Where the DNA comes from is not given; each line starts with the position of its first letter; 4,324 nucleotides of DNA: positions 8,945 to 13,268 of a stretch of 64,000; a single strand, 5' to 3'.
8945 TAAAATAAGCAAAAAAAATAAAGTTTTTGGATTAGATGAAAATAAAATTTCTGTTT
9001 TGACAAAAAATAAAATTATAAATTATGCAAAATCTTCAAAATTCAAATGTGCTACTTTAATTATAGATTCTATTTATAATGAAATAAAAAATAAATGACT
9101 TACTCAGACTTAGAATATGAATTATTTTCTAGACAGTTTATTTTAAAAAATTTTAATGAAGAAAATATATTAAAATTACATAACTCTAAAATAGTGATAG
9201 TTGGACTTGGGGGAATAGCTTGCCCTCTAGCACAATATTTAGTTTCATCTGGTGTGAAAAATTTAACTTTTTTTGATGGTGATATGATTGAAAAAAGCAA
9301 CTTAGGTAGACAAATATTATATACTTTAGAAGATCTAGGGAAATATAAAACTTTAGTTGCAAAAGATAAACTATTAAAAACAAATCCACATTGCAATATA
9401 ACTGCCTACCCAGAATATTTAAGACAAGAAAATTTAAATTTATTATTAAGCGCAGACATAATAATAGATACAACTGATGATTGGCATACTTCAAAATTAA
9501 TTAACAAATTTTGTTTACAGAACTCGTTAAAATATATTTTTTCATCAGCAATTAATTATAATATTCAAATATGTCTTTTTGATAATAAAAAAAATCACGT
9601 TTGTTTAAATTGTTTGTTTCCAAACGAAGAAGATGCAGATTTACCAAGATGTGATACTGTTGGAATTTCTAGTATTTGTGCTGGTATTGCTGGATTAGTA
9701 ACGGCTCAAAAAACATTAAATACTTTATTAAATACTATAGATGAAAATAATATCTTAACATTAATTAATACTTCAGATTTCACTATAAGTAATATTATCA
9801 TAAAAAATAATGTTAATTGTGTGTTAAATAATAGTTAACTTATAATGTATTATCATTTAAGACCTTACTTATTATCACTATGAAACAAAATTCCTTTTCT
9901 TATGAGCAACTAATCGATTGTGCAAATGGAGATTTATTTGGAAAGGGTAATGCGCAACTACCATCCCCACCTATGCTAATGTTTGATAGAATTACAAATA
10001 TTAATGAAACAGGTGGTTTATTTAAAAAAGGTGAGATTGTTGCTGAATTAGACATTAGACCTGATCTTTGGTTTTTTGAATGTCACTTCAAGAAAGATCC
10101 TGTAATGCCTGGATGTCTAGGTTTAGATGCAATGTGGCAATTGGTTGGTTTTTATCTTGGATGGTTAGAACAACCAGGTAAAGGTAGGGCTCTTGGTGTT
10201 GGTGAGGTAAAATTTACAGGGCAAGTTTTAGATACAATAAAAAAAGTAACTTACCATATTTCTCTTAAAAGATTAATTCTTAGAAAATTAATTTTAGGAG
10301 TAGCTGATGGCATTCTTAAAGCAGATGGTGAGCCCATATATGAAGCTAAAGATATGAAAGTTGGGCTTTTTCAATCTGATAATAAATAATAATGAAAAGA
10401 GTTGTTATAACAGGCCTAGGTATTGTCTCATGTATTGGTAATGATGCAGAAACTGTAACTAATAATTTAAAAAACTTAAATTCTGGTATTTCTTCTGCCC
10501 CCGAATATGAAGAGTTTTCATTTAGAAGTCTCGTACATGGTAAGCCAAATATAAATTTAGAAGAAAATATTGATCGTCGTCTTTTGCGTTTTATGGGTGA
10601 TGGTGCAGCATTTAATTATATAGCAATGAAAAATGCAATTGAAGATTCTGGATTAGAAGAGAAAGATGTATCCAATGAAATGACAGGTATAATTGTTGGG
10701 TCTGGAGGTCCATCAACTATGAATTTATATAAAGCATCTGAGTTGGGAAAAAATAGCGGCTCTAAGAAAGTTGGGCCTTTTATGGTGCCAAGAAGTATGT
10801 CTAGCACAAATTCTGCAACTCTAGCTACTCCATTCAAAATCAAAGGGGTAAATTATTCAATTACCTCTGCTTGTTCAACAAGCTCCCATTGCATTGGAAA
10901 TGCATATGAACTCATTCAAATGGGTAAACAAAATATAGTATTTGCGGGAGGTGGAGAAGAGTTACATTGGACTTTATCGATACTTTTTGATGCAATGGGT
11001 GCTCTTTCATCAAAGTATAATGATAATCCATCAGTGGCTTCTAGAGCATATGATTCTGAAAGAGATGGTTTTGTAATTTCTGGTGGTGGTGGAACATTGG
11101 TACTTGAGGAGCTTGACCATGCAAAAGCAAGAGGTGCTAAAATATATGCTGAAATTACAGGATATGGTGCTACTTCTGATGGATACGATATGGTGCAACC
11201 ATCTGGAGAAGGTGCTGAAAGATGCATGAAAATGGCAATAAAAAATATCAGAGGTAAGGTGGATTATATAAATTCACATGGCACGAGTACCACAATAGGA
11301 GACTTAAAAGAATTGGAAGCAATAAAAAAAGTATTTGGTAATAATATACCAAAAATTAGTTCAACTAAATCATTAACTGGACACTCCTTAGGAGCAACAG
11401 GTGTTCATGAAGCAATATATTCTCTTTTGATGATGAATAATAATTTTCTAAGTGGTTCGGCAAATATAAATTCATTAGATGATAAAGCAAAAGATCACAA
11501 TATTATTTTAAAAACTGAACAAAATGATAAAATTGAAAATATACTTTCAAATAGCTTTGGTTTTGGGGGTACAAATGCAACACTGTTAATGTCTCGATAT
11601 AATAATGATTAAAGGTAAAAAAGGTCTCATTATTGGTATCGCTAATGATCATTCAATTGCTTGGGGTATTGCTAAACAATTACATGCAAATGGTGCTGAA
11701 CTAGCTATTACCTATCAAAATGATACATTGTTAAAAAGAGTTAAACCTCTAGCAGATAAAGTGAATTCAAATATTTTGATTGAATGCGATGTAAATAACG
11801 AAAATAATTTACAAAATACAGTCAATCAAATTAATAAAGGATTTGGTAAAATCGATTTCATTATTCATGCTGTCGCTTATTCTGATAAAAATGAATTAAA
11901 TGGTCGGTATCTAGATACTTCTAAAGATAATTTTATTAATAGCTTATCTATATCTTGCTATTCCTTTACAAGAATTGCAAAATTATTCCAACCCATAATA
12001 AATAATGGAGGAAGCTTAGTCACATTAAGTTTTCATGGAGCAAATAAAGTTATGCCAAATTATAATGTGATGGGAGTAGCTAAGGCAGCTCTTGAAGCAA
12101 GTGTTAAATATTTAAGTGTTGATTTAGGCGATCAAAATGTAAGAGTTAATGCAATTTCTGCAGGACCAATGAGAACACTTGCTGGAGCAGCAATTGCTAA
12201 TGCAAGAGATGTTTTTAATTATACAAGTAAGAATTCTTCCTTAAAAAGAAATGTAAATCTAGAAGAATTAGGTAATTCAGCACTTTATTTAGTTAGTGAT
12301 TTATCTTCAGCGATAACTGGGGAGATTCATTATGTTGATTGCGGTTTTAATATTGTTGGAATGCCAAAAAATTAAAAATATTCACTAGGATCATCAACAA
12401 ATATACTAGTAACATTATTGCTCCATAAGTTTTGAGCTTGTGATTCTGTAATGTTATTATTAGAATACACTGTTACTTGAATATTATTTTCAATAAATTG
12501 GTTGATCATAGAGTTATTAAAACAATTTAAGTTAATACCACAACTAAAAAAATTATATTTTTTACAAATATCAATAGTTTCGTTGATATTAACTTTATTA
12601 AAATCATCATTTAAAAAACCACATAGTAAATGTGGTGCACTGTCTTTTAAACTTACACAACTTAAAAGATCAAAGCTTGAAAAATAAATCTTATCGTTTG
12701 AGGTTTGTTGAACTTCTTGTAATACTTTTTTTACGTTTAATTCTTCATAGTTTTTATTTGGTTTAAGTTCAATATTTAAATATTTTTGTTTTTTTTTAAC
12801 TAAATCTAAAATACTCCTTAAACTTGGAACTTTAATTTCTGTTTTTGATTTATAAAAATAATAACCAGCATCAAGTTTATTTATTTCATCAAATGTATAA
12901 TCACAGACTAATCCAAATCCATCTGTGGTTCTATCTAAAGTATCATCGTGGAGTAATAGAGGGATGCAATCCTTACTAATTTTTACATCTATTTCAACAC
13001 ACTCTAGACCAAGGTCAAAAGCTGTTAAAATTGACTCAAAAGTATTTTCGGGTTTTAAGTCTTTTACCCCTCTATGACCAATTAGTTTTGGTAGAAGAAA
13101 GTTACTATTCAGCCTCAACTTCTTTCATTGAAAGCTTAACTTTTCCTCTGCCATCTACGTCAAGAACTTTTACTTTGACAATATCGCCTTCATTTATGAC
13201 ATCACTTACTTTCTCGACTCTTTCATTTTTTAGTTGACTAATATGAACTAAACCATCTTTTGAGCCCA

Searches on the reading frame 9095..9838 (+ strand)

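Call 58: search_protein_families(library=pfam, proteins=[window:9095-9838:+], max_evalue=0.00001)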
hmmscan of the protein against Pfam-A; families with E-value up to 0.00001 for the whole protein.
window:9095-9838:+ (247 aa): 1 family
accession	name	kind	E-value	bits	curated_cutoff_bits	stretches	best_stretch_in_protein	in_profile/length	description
PF00899.27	ThiF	-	3.1e-56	190.6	28.1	1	11-236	1-229/238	ThiF family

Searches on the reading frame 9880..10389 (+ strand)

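Call 60: search_protein_families(library=pfam, proteins=[window:9880-10389:+], max_evalue=0.00001)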
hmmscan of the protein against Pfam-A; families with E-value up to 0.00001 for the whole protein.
window:9880-10389:+ (169 aa): 1 family
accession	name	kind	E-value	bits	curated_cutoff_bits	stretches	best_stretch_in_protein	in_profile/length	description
PF07977.19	FabA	-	5.1e-46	156.2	23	1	27-157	1-138/138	FabA-like domain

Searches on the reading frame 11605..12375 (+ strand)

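Call 58: search_protein_families(library=pfam, proteins=[window:11605-12375:+], max_evalue=0.00001)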
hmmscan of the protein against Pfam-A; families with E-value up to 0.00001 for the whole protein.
window:11605-12375:+ (256 aa): 2 families
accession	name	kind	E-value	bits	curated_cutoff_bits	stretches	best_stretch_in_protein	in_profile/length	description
PF13561.12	adh_short_C2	-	4.9e-84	282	27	1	11-249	1-236/236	Enoyl-(Acyl carrier protein) reductase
PF00106.31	adh_short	-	8.1e-19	68.3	26.6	1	16-196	10-189/195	short chain dehydrogenase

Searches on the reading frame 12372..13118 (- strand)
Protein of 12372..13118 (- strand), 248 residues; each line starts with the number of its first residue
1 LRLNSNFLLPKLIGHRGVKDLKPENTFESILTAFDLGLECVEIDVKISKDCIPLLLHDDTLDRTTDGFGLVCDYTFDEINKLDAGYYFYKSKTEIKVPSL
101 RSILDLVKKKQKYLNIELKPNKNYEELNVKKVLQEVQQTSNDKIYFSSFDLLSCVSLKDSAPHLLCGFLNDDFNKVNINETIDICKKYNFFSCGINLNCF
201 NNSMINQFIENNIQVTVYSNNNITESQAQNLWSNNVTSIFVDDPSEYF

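Call 58: search_protein_families(library=pfam, proteins=[window:12372-13118:-], max_evalue=0.00001)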
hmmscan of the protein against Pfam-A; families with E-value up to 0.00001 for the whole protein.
window:12372-13118:- (248 aa): 1 family
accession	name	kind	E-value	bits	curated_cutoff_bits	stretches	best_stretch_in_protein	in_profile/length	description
PF03009.23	GDPD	-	1.1e-34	121.1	23.6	1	15-245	1-243/244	Glycerophosphoryl diester phosphodiesterase family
